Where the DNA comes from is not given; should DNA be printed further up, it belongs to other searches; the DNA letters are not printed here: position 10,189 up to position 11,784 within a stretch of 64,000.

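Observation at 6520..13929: Compact orphan lipid-tailoring cluster: sulfotransferase + acyl-AMP ligase + ACP + HxxxD acyltransferase + FAD oxidoreductase + ABC-2 exporter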

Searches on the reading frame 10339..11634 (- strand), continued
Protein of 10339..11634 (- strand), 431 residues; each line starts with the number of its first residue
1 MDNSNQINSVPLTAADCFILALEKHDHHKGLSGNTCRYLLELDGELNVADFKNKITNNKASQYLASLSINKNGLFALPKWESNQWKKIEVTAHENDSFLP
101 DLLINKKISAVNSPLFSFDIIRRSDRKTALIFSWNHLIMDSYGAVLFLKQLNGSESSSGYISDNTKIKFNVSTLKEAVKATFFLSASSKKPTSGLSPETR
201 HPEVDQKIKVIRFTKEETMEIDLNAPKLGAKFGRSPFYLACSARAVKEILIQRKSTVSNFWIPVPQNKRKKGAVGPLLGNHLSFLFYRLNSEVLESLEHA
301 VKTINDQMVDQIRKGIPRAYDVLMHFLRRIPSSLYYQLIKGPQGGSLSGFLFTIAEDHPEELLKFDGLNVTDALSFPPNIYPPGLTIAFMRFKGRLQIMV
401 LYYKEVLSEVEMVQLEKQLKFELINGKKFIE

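Call 39: fold_search(model_id=the predicted structure, library=pdb)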
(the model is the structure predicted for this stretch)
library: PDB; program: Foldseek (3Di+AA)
matches with E <= 10: 865; with E <= 0.001: 322
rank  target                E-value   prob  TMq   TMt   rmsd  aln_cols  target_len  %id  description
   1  8s6l                  5.4e-23  1.00  0.73  0.73   4.9       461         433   13  AzeD dehydratase of Pseudomonas aeruginosa (released 2025-03-12)
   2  8f7h                  2.8e-22  1.00  0.61  0.61   6.6       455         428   11  The condensation domain of surfactin A synthetase C variant 18b in space group P212121 (released 2023-11-22)
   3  8f7f                  3.2e-22  1.00  0.61  0.61   6.5       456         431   12  The condensation domain of surfactin A synthetase C in space group P43212 (released 2023-11-22)
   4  9bfd_B                1.8e-21  1.00  0.62  0.30   6.6       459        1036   14  Tyrocidine synthetase modules 1 and 2 crosslinked in the condensation state, complex A (released 2024-10-09)
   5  5t3e_B                1.0e-20  1.00  0.66  0.66   6.2       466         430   14  Crystal structure of a nonribosomal peptide synthetase heterocyclization domain. (released 2016-11-02)
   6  8f7g                  1.1e-20  1.00  0.59  0.60   7.2       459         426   12  The condensation domain of surfactin A synthetase C in space group P212121 (released 2023-11-22)
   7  6mg0_B                1.5e-20  1.00  0.68  0.20   5.6       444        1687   12  Crystal structure of a 5-domain construct of LgrA in the thiolation state (released 2019-11-20)
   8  9be4_B                1.5e-20  1.00  0.70  0.20   5.2       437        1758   12  The post-condensation state of the dimodular NRPS protein LgrA (released 2024-11-20)
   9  6p1j_A                1.5e-20  1.00  0.61  0.31   7.3       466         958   12  The structure of condensation and adenylation domains of teixobactin-producing nonribosomal peptide synthetase Txo2 se (released 2019-05-29)
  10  7ly7_A                1.6e-20  1.00  0.66  0.34   6.5       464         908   13  Crystal structure of the elongation module of the bacillamide NRPS, BmdB, in complex with the oxidase BmdC (released 2022-02-02)
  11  9uay_A                3.0e-20  1.00  0.62  0.62   6.4       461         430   12  Crystal structure of CmnI (released 2026-03-11)
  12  9meh                  4.8e-20  1.00  0.69  0.19   5.4       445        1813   12  Crystal structure of the dimodular LgrA after protein ligation (released 2025-03-05)
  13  9be3_A                4.8e-20  1.00  0.67  0.19   5.7       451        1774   13  The pre-condensation state of the dimodular NRPS protein LgrA (released 2024-11-20)
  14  6mfx                  5.1e-20  1.00  0.70  0.28   5.1       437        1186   12  Crystal structure of a 4-domain construct of a mutant of LgrA in the substrate donation state (released 2019-11-20)
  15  6mfw                  5.1e-20  1.00  0.68  0.28   5.7       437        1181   12  Crystal structure of a 4-domain construct of LgrA in the substrate donation state (released 2019-11-20)
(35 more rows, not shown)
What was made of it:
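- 10339..11634 (-): Stand-alone condensation-domain-fold acyltransferase (431 aa). Active-site motif NHLIMDS; the family consensus is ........, i.e. HHxxxDG. Foldseek top hits are AzeD 8s6l (TM 0.73), the SrfA-C and LgrA C domains, and Cy and E domains (call 39).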

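Call 48: search_protein_representatives(alignment_id=A1)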
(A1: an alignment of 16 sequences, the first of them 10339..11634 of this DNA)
Query: 16 sequences, 429 profile positions. Proteins with E-value up to 0.001 (for the whole library): 1807; up to 1e-10: 614; up to 1e-30: 303. The best 150 are listed.
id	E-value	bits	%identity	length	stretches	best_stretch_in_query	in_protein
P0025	1.8e-198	676.3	-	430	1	2-428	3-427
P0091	5.8e-186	635.0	-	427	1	5-426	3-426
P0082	3.0e-177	606.3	-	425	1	2-425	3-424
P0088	1.0e-168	578.2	-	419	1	5-426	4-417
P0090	1.6e-168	577.6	-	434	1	6-428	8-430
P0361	1.5e-158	544.7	-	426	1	7-427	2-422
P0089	1.0e-155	535.4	-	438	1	5-425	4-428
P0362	4.6e-146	503.5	-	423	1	1-427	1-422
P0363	8.1e-142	489.6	-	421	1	7-425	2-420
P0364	6.4e-141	486.6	-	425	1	8-428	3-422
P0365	4.0e-137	474.1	-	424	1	11-426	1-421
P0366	5.0e-133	460.6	-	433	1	7-427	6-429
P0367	2.0e-130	452.0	-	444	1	7-424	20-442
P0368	5.4e-126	437.4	-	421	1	7-426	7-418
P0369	1.6e-125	435.8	-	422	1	4-426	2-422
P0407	2.3e-81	290.4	-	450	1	7-427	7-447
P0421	2.0e-77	277.4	-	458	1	7-427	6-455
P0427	3.0e-76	273.5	-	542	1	3-426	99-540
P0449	2.8e-69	250.5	-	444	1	6-427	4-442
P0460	1.3e-67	245.0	-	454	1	9-427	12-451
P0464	1.8e-66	241.3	-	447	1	6-427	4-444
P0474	8.2e-62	225.9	-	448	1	8-426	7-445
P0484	5.3e-59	216.7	-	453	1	7-426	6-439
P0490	2.1e-56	208.1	-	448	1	8-427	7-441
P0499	2.4e-54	201.3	-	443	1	1-426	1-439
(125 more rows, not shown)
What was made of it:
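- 10339..11634 (-): The family has 303 representative clusters at E<=1e-30 (call 48).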

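Call 49: find_encoding_contigs(protein=P0407, flank=10000, max_places=2)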
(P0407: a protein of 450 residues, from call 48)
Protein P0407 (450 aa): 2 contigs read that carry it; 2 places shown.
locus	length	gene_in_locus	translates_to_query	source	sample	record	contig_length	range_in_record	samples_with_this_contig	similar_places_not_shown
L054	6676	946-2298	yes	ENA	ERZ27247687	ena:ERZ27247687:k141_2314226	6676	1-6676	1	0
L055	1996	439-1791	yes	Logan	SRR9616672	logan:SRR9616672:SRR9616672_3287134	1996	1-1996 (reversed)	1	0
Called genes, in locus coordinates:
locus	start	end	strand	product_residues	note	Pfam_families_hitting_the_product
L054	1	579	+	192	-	?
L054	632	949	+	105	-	PF00550:PP-binding (weak)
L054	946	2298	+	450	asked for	-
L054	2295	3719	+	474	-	PF02310:B12-binding, PF04055:Radical_SAM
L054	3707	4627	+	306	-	-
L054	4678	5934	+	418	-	PF00890:FAD_binding_2 (weak), PF01266:DAO (weak), PF12831:FAD_oxidored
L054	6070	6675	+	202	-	?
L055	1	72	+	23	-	?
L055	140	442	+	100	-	PF00550:PP-binding (weak)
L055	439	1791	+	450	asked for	-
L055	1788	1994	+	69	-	?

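Call 50: find_encoding_contigs(protein=P0499, flank=10000, max_places=2)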
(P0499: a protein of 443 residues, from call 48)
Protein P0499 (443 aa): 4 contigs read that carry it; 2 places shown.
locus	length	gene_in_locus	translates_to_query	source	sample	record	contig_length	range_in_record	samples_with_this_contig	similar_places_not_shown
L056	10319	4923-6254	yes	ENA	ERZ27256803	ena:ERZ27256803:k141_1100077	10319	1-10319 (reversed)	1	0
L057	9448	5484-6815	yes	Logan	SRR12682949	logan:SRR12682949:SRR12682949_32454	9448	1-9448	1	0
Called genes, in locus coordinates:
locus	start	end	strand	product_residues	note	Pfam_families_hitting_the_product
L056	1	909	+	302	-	?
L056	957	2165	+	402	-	PF00535:Glycos_transf_2, PF09835:DUF2062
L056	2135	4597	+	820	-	PF03176:MMPL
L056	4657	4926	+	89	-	PF00550:PP-binding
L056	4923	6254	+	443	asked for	-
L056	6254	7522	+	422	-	PF00890:FAD_binding_2 (weak), PF01266:DAO, PF01494:FAD_binding_3 (faint), PF03486:HI0933_like (weak), PF07992:Pyr_redox_2 (weak), PF12831:FAD_oxidored, PF13450:NAD_binding_8 (weak)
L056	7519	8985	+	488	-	PF00501:AMP-binding, PF13193:AMP-binding_C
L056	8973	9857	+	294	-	PF01522:Polysacc_deac_1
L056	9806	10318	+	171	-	?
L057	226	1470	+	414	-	PF01266:DAO (faint), PF01494:FAD_binding_3, PF04820:Trp_halogenase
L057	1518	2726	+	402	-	PF00535:Glycos_transf_2, PF09835:DUF2062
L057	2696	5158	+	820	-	PF03176:MMPL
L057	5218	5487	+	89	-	PF00550:PP-binding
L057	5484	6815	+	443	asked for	-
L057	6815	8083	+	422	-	PF00890:FAD_binding_2 (weak), PF01266:DAO, PF01494:FAD_binding_3 (faint), PF03486:HI0933_like (weak), PF07992:Pyr_redox_2 (weak), PF12831:FAD_oxidored, PF13450:NAD_binding_8 (weak)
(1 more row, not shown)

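Call 52: list_cluster_members(proteins=[P0407, P0499, P0421, P0427, P0449, P0464, P0484, P0490, P0474, P0460])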
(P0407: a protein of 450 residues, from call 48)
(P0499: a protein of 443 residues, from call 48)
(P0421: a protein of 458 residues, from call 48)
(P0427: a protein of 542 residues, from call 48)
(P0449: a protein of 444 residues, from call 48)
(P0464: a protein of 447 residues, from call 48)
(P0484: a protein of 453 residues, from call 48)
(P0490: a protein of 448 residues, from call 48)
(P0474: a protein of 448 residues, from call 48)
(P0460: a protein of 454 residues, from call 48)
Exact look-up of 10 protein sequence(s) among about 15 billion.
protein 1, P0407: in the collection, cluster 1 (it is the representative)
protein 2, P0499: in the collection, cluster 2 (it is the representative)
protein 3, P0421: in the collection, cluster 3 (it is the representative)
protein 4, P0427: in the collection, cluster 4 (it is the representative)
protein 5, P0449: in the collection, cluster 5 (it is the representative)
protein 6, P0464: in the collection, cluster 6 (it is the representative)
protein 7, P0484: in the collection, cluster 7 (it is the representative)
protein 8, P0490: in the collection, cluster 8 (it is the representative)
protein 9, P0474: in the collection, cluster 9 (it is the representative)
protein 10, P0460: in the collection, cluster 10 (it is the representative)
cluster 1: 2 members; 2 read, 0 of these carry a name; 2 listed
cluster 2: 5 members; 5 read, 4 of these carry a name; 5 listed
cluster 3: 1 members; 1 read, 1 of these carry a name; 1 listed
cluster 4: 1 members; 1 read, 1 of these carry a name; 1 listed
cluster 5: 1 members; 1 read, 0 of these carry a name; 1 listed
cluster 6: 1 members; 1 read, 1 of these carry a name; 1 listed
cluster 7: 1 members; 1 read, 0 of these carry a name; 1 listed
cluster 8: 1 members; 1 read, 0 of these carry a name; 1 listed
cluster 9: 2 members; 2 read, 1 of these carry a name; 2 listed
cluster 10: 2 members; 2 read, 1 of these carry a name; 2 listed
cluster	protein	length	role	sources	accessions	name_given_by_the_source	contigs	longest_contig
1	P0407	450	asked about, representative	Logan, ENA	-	-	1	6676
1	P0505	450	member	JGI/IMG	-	-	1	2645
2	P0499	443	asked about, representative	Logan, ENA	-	-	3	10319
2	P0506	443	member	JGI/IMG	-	hypothetical protein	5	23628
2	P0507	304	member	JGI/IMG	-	hypothetical protein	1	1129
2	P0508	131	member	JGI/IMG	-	hypothetical protein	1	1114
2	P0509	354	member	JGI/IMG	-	hypothetical protein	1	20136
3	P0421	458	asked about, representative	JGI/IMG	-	hypothetical protein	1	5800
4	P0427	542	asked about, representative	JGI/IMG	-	acyl carrier protein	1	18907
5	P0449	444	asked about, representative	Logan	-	-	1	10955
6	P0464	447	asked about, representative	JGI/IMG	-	hypothetical protein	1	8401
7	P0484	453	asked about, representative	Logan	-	-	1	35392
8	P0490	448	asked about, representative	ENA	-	-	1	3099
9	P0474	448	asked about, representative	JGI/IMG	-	hypothetical protein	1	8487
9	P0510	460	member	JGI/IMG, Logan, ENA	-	-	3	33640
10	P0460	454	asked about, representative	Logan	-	-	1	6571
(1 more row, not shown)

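Call 53: find_encoding_contigs(protein=P0506, flank=10000, max_places=1)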
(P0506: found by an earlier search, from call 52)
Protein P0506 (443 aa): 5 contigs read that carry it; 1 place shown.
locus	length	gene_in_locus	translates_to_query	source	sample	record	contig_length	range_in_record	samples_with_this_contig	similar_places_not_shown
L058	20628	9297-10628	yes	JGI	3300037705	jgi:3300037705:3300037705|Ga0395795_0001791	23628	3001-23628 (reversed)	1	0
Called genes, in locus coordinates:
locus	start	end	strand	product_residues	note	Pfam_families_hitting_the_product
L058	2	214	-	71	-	?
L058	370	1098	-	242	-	PF13189:Cytidylate_kin2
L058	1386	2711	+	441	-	PF00989:PAS, PF08448:PAS_4, PF13426:PAS_9, PF00158:Sigma54_activat, PF14532:Sigma54_activ_2, PF07728:AAA_5, PF25601:AAA_lid_14, PF02954:HTH_8, +2 more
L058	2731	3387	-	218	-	PF14358:DUF4405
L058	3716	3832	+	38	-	-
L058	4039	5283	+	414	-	PF01266:DAO (faint), PF01494:FAD_binding_3, PF04820:Trp_halogenase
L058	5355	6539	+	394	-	PF00535:Glycos_transf_2, PF09835:DUF2062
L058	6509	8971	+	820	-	PF03176:MMPL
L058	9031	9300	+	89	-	PF00550:PP-binding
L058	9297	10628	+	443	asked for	-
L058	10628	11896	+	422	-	PF00890:FAD_binding_2 (weak), PF01266:DAO, PF01494:FAD_binding_3 (faint), PF03486:HI0933_like (weak), PF07992:Pyr_redox_2 (weak), PF12831:FAD_oxidored, PF13450:NAD_binding_8 (weak)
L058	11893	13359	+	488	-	PF00501:AMP-binding, PF13193:AMP-binding_C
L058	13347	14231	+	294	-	PF01522:Polysacc_deac_1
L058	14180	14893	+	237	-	PF03548:LolA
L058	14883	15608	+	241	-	-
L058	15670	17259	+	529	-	PF00221:Lyase_aromatic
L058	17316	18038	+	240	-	PF00106:adh_short, PF01370:Epimerase, PF08659:KR, PF13561:adh_short_C2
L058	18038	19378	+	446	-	PF00501:AMP-binding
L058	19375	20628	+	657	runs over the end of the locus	PF22817:ApeP-like, PF22818:ApeI-like, PF00109:ketoacyl-synt, PF08545:ACP_syn_III (weak), PF02801:Ketoacyl-synt_C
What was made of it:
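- The cassette occurs in aryl-polyene clusters that make hydroxyaryl acids (call 53).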

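Call 54: find_encoding_contigs(protein=P0484, flank=10000, max_places=1)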
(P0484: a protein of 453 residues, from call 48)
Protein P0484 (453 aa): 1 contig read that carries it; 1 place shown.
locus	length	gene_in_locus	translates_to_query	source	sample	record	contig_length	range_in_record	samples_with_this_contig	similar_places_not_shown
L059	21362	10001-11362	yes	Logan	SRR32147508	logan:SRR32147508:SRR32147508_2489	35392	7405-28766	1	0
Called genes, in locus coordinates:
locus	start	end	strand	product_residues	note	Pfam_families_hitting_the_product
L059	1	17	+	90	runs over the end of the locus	PF02325:CCB3_YggT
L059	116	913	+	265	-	PF01040:UbiA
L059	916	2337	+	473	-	PF00501:AMP-binding, PF13193:AMP-binding_C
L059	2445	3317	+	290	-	PF02498:Bro-N (weak)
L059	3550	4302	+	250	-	PF10127:RlaP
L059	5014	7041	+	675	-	PF13620:CarboxypepD_reg (faint)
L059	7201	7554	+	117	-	-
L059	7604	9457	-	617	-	-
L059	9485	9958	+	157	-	PF00550:PP-binding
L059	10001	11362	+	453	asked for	-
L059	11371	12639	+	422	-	PF12831:FAD_oxidored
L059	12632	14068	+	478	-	PF00501:AMP-binding, PF13193:AMP-binding_C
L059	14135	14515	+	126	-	PF22817:ApeP-like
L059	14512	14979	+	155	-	PF13279:4HBT_2, PF03061:4HBT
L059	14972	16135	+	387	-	PF00109:ketoacyl-synt, PF00108:Thiolase_N (faint), PF02801:Ketoacyl-synt_C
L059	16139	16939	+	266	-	PF00109:ketoacyl-synt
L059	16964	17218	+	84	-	PF00550:PP-binding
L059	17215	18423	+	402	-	PF00109:ketoacyl-synt, PF00108:Thiolase_N (weak), PF02801:Ketoacyl-synt_C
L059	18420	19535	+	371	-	PF00109:ketoacyl-synt, PF13723:Ketoacyl-synt_2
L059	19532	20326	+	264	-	PF01522:Polysacc_deac_1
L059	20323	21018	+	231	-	PF03548:LolA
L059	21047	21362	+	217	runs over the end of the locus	-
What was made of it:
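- On Aryl-polyene/flexirubin biosynthetic cluster: Only the accessory ACP-C-FAD-ligase cassette is shared (calls 53, 54).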

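Call 55: find_encoding_contigs(protein=P0510, flank=10000, max_places=1)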
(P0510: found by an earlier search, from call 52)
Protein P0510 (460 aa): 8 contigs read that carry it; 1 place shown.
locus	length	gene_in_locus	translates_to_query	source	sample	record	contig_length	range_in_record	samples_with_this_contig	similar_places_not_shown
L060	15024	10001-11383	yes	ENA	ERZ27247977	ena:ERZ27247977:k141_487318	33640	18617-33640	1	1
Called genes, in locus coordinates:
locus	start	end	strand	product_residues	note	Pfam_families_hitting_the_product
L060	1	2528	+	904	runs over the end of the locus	PF02739:5_3_exonuc_N, PF01367:5_3_exonuc, PF01612:DNA_pol_A_exo1, PF22619:DNA_polI_exo1, PF00476:DNA_pol_A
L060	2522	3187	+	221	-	PF01121:CoaE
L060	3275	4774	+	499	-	PF07498:Rho_N, PF07497:Rho_RNA_bind, PF00006:ATP-synt_ab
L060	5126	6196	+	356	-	PF01595:CNNM, PF00571:CBS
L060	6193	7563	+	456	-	PF01595:CNNM (faint), PF00571:CBS (weak), PF03471:CorC_HlyC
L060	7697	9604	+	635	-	PF13186:SPASM, PF04055:Radical_SAM, PF13946:DUF4214 (weak)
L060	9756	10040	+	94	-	PF00550:PP-binding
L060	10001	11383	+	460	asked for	-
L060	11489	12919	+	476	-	-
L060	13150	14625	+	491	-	PF00501:AMP-binding, PF13193:AMP-binding_C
